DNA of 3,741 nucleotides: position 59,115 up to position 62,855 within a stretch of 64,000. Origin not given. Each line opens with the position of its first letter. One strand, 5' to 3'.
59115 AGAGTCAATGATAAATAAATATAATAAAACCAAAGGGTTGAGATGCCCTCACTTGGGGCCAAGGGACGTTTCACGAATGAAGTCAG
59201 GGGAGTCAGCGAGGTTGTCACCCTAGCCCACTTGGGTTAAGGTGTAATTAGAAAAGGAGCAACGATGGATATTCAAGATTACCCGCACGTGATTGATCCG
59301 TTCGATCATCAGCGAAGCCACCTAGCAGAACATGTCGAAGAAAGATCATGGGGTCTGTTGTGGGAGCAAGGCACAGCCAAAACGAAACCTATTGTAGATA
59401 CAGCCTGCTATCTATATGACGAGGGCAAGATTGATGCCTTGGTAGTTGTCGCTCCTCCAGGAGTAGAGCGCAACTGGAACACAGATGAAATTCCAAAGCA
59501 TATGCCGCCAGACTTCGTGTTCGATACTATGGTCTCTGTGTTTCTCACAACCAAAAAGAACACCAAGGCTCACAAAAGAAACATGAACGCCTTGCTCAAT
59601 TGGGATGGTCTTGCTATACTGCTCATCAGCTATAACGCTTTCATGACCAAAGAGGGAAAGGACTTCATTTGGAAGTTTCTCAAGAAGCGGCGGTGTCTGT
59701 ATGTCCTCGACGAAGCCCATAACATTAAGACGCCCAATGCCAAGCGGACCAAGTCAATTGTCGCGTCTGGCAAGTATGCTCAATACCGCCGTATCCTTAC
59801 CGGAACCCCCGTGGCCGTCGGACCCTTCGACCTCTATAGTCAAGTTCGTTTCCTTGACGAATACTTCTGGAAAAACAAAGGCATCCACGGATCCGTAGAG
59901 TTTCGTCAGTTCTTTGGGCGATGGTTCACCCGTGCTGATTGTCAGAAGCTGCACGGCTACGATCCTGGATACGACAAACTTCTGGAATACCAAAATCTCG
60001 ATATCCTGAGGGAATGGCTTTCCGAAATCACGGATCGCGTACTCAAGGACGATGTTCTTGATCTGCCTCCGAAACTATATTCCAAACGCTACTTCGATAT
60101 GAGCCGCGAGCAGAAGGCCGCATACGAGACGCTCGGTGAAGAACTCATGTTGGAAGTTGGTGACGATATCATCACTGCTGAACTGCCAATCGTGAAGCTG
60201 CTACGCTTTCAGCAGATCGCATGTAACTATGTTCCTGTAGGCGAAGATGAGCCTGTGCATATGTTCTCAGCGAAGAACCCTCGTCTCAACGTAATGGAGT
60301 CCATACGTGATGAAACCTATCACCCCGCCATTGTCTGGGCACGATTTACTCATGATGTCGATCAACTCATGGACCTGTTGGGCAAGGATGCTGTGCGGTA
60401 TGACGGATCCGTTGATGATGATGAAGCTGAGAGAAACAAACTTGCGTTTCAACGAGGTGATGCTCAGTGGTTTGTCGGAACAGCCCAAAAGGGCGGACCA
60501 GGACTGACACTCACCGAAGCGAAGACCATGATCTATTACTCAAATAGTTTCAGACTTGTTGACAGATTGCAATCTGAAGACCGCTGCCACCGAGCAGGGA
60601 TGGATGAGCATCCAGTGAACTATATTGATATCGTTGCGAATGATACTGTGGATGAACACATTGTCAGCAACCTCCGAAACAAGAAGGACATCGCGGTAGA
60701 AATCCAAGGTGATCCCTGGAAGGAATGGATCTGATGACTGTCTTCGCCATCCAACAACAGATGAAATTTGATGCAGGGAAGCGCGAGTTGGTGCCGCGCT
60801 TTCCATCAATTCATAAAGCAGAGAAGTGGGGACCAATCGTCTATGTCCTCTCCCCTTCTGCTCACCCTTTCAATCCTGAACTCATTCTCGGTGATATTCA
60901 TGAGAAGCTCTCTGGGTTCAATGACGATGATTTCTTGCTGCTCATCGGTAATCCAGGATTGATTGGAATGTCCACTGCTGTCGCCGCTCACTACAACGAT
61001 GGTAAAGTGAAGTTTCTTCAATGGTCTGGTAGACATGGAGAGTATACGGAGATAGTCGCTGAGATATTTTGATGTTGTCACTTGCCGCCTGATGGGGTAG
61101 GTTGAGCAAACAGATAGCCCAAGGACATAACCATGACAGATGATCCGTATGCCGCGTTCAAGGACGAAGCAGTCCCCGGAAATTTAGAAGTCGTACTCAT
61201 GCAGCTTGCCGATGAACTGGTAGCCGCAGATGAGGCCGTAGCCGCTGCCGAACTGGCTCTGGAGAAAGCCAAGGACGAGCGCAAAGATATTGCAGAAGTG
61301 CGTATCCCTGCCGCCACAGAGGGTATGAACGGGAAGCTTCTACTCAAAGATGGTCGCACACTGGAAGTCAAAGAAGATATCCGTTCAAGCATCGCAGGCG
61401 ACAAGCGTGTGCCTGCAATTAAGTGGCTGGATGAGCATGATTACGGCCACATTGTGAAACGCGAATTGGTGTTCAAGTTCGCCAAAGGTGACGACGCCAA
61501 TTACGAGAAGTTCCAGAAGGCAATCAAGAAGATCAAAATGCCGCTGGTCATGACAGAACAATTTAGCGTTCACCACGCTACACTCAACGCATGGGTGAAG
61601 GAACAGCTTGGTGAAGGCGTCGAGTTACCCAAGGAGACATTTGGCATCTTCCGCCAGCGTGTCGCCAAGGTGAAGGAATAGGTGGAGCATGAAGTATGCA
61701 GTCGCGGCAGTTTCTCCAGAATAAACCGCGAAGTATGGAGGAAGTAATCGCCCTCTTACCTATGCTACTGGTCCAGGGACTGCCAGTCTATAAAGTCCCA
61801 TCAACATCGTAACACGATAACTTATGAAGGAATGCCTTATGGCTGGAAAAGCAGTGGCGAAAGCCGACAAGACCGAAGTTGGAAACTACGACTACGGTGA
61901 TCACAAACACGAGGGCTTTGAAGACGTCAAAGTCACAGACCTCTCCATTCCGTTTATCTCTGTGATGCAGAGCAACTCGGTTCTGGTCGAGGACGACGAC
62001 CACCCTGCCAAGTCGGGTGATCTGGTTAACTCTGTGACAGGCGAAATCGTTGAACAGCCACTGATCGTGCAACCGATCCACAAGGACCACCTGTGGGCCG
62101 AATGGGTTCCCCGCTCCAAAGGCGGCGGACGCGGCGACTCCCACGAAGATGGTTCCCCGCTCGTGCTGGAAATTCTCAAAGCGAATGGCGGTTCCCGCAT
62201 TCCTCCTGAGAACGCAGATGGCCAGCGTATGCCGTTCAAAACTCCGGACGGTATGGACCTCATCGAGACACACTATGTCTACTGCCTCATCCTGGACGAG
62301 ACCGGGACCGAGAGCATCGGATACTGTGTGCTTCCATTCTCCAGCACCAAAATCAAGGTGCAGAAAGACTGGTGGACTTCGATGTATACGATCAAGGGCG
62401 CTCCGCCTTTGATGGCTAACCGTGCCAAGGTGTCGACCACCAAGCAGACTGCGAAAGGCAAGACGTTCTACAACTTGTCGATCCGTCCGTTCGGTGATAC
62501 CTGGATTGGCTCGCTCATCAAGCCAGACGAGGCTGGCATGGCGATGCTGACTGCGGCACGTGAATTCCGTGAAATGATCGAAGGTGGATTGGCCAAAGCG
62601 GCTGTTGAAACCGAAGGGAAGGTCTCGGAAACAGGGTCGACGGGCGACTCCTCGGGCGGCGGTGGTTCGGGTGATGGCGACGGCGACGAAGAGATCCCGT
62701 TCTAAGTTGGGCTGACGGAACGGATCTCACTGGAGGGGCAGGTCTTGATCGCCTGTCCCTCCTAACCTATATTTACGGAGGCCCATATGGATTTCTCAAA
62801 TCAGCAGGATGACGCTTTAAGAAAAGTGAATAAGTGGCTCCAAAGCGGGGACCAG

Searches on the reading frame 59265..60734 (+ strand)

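Call 64: search_protein_families(library=phrogs, proteins=[window:59265-60734:+], max_evalue=0.001)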
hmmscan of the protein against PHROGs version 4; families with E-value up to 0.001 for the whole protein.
window:59265-60734:+ (489 aa): 5 families
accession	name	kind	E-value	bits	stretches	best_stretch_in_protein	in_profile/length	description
phrog_62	-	DNA, RNA and nucleotide metabolism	1e-104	352.4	1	6-482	691-1134/1881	DNA helicase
phrog_1685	-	unknown function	5.5e-10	38.1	1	177-294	1101-1221/2278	-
phrog_29996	-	unknown function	1e-09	38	1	140-478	835-1161/1189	-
phrog_11801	-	other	5.3e-08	31.5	1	177-293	1103-1223/2269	DNA methyltransferase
phrog_24008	-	DNA, RNA and nucleotide metabolism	8.2e-06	25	1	118-194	569-645/1006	helicase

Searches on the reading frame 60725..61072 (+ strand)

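Call 64: search_protein_families(library=phrogs, proteins=[window:60725-61072:+], max_evalue=0.001)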
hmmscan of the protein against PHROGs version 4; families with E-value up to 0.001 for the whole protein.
window:60725-61072:+ (115 aa): 1 family
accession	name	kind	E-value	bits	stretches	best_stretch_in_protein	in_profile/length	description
phrog_5888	-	unknown function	6.7e-33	114.1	1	5-114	3-111/118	-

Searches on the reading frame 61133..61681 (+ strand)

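Call 64: search_protein_families(library=phrogs, proteins=[window:61133-61681:+], max_evalue=0.001)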
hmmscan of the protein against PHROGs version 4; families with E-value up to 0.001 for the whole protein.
window:61133-61681:+ (182 aa): 1 family
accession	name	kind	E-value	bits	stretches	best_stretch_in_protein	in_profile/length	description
phrog_2378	-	unknown function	1.3e-34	120.6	1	3-181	8-185/189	-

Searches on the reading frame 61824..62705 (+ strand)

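Call 64: search_protein_families(library=phrogs, proteins=[window:61824-62705:+], max_evalue=0.001)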
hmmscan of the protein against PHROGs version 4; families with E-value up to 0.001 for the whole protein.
window:61824-62705:+ (293 aa): 1 family
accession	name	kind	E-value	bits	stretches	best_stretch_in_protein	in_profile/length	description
phrog_2402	-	unknown function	6.9e-39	135.1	1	9-276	16-285/292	-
